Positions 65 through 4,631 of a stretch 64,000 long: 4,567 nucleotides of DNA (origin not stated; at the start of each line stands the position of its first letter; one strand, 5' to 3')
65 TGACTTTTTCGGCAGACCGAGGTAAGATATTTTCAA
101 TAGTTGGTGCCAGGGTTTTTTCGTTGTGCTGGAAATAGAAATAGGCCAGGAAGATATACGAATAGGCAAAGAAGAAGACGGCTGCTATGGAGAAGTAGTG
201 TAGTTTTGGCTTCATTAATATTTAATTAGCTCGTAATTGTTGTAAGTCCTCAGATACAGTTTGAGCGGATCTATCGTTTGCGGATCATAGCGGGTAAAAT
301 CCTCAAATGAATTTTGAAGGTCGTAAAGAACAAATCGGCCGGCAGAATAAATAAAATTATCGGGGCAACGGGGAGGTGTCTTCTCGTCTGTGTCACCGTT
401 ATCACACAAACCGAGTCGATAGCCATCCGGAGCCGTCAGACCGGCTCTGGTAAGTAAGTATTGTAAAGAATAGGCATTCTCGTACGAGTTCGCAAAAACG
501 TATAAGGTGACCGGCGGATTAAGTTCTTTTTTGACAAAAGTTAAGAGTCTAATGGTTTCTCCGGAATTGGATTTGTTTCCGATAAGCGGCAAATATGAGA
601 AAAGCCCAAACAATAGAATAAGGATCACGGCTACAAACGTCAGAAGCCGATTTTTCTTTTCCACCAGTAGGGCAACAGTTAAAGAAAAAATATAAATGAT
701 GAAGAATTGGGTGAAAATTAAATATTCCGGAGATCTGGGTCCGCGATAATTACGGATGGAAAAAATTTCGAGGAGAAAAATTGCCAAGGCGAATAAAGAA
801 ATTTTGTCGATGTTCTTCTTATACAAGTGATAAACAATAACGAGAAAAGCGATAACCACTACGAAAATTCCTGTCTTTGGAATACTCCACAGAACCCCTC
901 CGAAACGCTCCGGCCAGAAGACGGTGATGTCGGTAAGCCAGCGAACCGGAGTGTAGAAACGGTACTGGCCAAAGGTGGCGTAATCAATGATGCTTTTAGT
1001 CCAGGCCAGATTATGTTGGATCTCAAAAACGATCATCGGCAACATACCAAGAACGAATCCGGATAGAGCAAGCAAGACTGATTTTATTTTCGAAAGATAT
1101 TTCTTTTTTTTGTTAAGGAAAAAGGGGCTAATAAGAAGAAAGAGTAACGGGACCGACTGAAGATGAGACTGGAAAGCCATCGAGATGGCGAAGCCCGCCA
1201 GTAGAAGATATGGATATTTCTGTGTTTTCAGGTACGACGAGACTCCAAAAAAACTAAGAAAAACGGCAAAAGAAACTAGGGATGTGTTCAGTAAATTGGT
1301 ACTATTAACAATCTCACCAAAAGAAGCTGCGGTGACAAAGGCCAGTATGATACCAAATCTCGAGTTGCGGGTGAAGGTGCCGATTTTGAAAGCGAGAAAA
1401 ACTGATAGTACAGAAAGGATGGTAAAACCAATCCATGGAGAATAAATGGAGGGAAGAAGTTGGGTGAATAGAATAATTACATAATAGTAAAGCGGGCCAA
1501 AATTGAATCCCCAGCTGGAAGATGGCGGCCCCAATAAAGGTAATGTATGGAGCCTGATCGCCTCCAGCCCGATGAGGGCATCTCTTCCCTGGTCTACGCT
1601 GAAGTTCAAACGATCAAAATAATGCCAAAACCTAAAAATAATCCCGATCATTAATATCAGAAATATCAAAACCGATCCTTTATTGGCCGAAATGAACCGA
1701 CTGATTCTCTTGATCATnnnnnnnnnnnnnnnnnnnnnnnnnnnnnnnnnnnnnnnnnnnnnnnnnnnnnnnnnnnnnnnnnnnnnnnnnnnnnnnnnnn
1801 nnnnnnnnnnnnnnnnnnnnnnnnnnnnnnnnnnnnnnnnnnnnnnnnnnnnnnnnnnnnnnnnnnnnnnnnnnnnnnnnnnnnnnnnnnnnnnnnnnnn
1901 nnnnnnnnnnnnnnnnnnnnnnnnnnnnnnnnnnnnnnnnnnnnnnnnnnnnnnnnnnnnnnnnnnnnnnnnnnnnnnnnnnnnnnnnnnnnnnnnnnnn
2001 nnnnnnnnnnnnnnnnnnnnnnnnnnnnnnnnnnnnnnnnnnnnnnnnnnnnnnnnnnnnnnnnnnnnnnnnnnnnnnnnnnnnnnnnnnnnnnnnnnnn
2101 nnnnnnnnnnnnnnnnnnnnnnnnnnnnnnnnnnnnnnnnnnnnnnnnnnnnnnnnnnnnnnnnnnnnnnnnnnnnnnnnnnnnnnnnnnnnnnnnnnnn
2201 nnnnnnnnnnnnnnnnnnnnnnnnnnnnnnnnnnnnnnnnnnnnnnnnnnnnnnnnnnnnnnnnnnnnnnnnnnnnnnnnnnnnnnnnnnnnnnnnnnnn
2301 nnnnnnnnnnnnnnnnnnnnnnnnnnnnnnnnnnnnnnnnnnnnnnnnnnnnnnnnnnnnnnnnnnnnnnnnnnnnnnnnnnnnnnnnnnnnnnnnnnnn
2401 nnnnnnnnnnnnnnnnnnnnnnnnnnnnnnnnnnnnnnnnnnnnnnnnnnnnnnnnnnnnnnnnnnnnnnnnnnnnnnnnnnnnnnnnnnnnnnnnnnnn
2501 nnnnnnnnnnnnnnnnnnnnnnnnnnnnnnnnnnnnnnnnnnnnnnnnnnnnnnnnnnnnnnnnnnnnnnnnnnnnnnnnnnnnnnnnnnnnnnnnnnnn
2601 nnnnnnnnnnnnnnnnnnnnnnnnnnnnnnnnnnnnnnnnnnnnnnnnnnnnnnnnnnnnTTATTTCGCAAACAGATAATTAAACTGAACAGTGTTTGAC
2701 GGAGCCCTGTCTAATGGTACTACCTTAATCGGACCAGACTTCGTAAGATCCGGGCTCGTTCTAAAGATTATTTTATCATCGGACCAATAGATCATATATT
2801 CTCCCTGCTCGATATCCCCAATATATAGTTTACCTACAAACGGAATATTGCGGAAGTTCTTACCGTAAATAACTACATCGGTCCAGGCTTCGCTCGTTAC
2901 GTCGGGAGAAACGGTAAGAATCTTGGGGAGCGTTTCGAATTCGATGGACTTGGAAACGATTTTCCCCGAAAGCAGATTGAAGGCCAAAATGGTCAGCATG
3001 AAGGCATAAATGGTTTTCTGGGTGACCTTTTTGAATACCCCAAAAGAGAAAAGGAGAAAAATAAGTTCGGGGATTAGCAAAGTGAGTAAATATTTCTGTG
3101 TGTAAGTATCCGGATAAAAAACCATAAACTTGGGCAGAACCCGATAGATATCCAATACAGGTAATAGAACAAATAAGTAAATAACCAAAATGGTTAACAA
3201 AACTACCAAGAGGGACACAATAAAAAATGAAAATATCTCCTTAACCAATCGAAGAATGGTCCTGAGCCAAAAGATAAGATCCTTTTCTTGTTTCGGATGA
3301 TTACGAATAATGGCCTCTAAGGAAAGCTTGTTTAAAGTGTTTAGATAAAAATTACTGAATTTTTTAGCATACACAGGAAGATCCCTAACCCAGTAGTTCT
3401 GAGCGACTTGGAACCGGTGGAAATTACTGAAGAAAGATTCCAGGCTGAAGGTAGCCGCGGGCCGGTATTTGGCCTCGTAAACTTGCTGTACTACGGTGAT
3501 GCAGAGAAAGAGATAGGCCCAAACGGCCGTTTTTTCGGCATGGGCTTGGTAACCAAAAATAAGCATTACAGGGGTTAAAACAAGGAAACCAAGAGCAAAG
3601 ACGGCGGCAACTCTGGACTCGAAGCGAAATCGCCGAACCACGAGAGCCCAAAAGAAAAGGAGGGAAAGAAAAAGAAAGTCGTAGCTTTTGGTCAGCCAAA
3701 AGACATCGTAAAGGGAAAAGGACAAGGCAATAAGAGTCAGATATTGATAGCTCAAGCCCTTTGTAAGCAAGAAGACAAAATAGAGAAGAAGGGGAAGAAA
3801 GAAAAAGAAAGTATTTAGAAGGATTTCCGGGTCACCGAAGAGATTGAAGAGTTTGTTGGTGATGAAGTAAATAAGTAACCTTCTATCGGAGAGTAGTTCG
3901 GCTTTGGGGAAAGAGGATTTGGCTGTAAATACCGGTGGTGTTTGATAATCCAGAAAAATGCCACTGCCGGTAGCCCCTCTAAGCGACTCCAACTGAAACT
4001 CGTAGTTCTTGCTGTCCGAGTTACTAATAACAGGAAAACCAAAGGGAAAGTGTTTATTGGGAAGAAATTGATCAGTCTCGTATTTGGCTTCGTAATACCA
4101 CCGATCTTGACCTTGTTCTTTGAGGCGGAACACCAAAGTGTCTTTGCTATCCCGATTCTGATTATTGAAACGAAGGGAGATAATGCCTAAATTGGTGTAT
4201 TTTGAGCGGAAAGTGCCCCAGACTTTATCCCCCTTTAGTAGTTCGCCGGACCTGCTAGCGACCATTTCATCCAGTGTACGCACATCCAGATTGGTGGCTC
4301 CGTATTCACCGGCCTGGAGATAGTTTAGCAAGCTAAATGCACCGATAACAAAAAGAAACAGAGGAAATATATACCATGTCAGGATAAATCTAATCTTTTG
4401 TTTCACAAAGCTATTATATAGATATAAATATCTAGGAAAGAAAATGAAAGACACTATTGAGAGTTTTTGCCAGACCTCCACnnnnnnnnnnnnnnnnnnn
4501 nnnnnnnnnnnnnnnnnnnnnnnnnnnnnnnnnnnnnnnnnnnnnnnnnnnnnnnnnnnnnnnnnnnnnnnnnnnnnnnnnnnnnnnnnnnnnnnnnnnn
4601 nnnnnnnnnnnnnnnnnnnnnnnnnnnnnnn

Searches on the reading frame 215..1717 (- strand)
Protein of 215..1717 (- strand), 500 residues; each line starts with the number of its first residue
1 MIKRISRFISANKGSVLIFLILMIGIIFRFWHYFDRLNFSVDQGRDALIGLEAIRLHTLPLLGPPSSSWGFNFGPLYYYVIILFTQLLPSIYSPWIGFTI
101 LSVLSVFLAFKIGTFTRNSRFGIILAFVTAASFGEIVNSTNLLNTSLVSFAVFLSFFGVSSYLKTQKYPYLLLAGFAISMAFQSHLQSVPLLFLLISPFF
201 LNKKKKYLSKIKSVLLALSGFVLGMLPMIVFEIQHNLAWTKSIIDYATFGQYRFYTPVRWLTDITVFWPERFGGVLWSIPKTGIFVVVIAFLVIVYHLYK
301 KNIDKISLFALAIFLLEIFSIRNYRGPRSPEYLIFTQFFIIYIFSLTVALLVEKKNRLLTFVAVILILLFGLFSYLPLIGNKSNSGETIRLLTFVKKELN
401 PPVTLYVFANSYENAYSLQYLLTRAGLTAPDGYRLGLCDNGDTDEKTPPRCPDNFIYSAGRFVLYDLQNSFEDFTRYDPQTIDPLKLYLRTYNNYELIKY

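Call 10: search_protein_families(library=pfam, proteins=[window:215-1717:-], max_evalue=0.001)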
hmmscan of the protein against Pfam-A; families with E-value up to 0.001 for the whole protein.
window:215-1717:- (500 aa): 1 family
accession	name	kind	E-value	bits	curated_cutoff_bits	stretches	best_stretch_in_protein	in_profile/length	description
PF13231.12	PMT_2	-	6e-05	23.7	26.1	1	75-222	4-152/160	Dolichyl-phosphate-mannose-protein mannosyltransferase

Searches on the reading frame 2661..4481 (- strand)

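Call 10: search_protein_families(library=pfam, proteins=[window:2661-4481:-], max_evalue=0.001)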
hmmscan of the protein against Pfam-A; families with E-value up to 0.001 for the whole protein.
window:2661-4481:- (606 aa): 0 families

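Call 69: search_protein_families(library=pfam, proteins=[window:2661-4481:-], max_evalue=1)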
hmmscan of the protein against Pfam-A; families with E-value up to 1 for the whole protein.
window:2661-4481:- (606 aa): 1 family
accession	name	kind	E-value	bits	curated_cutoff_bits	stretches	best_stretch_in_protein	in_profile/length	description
PF01833.30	TIG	-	0.021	15.3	20.9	1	519-602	1-84/84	IPT/TIG domain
